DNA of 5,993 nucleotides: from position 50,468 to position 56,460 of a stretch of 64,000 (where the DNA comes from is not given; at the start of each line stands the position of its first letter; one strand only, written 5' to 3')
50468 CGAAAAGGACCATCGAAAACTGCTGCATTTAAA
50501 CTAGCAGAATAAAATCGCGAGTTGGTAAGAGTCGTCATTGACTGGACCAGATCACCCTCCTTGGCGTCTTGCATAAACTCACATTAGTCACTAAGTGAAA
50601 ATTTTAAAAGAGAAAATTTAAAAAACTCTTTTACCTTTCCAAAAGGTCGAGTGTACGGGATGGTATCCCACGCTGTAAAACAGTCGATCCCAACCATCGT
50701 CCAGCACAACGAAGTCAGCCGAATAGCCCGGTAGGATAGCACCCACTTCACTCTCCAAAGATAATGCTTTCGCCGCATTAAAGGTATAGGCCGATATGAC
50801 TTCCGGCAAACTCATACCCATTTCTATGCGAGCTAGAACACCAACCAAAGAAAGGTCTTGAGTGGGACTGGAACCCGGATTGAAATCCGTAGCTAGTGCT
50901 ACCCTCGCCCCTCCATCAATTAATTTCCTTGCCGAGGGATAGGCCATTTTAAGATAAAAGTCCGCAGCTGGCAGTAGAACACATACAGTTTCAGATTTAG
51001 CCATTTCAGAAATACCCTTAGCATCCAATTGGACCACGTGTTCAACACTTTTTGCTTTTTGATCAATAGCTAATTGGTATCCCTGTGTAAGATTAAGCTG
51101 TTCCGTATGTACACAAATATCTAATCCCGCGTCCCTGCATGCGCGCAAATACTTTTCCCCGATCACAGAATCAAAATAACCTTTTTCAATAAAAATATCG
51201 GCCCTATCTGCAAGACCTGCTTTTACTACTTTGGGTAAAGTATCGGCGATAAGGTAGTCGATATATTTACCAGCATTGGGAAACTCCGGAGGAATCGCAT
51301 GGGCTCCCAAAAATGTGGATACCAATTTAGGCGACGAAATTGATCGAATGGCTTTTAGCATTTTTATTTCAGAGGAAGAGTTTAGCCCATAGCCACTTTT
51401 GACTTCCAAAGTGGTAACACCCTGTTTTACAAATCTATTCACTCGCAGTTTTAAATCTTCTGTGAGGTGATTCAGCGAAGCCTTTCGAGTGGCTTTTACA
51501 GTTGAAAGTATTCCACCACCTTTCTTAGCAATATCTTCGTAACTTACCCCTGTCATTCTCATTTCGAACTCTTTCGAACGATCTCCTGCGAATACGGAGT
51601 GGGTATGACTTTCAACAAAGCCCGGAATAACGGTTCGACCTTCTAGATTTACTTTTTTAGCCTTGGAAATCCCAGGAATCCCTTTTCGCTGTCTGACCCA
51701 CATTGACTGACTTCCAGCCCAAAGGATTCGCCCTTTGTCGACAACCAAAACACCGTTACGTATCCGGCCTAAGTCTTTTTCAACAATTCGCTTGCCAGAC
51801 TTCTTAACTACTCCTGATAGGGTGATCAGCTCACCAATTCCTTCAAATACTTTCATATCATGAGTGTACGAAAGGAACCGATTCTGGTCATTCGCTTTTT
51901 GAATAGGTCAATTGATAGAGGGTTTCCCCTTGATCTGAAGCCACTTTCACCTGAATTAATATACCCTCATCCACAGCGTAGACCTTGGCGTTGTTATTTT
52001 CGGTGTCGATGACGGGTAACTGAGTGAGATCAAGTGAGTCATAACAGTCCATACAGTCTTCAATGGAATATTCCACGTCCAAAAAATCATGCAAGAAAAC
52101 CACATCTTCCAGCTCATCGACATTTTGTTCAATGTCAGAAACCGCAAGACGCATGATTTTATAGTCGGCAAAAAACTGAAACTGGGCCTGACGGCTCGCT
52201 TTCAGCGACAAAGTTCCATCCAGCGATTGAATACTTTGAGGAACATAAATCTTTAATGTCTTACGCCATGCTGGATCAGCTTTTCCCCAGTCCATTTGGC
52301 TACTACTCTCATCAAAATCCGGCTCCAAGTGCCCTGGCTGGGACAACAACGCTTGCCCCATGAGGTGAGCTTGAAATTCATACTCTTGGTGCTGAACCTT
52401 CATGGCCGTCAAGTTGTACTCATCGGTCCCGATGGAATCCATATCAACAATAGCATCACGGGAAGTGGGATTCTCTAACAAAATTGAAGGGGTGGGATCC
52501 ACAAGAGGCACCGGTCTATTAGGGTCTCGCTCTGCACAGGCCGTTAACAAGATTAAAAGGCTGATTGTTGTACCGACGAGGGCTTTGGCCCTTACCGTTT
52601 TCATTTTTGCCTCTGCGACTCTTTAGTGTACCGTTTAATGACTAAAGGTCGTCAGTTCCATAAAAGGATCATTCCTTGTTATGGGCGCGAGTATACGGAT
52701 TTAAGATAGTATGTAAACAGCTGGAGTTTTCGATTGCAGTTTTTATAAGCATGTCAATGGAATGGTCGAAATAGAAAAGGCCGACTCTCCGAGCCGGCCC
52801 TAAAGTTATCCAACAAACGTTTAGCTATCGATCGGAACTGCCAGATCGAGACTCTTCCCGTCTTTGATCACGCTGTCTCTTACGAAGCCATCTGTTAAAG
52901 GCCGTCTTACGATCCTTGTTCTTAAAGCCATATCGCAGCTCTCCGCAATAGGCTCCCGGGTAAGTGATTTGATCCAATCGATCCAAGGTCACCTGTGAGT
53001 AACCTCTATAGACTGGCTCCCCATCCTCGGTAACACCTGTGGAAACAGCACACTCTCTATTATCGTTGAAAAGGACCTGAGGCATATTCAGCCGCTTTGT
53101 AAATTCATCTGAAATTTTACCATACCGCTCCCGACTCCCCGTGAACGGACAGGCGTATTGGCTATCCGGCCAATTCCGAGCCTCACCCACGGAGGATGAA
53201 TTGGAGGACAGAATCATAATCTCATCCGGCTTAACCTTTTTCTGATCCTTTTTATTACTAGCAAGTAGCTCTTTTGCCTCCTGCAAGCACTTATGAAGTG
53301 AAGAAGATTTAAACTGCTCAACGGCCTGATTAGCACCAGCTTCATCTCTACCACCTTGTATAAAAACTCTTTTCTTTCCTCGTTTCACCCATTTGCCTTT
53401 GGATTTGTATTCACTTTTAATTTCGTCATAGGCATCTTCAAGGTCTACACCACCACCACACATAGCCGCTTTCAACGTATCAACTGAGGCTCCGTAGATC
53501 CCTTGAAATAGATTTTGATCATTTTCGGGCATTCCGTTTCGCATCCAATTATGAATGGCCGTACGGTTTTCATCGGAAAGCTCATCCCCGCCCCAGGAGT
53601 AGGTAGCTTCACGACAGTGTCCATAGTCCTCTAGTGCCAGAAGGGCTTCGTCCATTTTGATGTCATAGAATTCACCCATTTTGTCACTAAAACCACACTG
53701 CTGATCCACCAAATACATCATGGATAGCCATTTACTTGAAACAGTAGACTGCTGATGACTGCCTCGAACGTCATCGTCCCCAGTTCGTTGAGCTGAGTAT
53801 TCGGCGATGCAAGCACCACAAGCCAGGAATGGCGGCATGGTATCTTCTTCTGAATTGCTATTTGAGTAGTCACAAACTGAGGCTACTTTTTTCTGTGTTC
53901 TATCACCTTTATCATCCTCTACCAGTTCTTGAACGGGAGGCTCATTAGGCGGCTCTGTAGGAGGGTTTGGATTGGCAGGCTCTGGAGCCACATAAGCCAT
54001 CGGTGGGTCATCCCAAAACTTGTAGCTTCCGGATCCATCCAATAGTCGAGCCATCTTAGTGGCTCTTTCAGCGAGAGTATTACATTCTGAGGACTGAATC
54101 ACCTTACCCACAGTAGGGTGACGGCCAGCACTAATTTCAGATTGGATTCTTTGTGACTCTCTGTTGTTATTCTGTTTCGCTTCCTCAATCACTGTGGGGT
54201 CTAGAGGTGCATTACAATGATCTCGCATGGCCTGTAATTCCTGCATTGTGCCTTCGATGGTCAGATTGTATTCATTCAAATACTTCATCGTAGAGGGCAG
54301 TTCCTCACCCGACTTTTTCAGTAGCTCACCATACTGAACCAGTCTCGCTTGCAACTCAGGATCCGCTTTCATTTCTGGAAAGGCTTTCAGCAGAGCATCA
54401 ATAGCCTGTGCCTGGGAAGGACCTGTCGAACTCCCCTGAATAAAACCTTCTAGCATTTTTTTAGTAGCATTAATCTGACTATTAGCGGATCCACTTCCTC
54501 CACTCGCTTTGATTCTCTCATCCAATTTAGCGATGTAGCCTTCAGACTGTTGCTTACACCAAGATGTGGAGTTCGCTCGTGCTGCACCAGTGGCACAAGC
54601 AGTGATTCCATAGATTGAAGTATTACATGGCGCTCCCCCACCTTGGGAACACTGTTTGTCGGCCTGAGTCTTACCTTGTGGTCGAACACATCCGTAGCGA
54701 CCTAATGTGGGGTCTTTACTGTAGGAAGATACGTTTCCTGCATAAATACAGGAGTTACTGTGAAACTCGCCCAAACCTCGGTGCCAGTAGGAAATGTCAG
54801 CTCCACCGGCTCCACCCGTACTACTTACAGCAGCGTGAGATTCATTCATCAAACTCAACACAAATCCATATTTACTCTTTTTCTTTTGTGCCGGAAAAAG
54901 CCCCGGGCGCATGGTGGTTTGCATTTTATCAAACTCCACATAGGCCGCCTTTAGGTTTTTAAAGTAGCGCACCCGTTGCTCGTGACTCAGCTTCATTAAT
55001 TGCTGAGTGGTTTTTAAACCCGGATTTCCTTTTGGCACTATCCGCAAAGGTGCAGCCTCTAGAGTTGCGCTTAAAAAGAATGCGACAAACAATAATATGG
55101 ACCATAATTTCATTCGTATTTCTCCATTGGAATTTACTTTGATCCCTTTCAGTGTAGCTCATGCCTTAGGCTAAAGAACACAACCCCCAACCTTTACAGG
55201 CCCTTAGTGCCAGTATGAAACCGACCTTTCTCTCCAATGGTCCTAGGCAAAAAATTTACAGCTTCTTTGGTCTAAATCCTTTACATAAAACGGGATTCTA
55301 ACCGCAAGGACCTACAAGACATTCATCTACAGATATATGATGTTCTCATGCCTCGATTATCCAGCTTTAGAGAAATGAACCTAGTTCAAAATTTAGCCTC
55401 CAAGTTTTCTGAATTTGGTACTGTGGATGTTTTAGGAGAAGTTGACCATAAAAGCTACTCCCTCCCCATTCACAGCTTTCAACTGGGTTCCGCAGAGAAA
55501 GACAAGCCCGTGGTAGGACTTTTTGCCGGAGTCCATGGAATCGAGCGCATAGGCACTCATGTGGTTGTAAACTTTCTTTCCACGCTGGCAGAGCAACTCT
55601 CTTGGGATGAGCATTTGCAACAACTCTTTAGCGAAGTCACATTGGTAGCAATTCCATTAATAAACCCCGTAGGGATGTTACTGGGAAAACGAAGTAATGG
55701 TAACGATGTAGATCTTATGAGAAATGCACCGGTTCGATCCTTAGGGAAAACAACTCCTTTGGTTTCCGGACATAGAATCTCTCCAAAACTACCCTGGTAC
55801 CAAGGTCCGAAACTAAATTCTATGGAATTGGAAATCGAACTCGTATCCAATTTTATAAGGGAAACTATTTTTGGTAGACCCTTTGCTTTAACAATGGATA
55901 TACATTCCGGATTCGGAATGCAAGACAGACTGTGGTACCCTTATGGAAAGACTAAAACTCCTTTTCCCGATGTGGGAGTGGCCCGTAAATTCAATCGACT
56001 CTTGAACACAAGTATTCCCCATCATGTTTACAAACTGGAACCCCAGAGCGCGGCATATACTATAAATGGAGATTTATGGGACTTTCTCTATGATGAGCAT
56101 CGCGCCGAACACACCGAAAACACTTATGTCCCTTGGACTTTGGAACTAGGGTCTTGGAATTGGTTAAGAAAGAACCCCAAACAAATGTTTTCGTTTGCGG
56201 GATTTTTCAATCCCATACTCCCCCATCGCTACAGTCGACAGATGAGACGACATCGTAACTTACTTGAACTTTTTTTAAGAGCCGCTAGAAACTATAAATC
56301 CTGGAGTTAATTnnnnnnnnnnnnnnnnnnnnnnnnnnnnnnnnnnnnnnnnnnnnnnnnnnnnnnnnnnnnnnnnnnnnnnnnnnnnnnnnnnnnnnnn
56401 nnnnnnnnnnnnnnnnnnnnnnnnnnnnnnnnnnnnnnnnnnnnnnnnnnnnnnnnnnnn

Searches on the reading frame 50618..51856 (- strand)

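Call 55: search_protein_families(library=pfam, proteins=[window:50618-51856:-], max_evalue=0.0001)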
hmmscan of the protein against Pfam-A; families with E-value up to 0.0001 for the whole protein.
window:50618-51856:- (412 aa): 2 families
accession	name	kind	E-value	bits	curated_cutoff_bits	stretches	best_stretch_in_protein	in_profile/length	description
PF07969.17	Amidohydro_3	-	7.1e-22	79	29.7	2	125-387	151-446/472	Amidohydrolase family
PF01979.26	Amidohydro_1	-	1.6e-20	74.1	25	1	75-410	1-344/345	Amidohydrolase family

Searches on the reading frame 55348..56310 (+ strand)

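Call 56: search_protein_families(library=pfam, proteins=[window:55348-56310:+], max_evalue=0.0001)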
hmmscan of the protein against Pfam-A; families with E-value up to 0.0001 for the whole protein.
window:55348-56310:+ (320 aa): 2 families
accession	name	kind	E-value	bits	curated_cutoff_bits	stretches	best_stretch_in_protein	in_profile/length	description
PF00246.29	Peptidase_M14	-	1e-18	68.4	21.6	1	41-254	30-254/286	Zinc carboxypeptidase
PF10994.13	DUF2817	-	3.9e-05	23.8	23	0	46-126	45-117/341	Protein of unknown function (DUF2817)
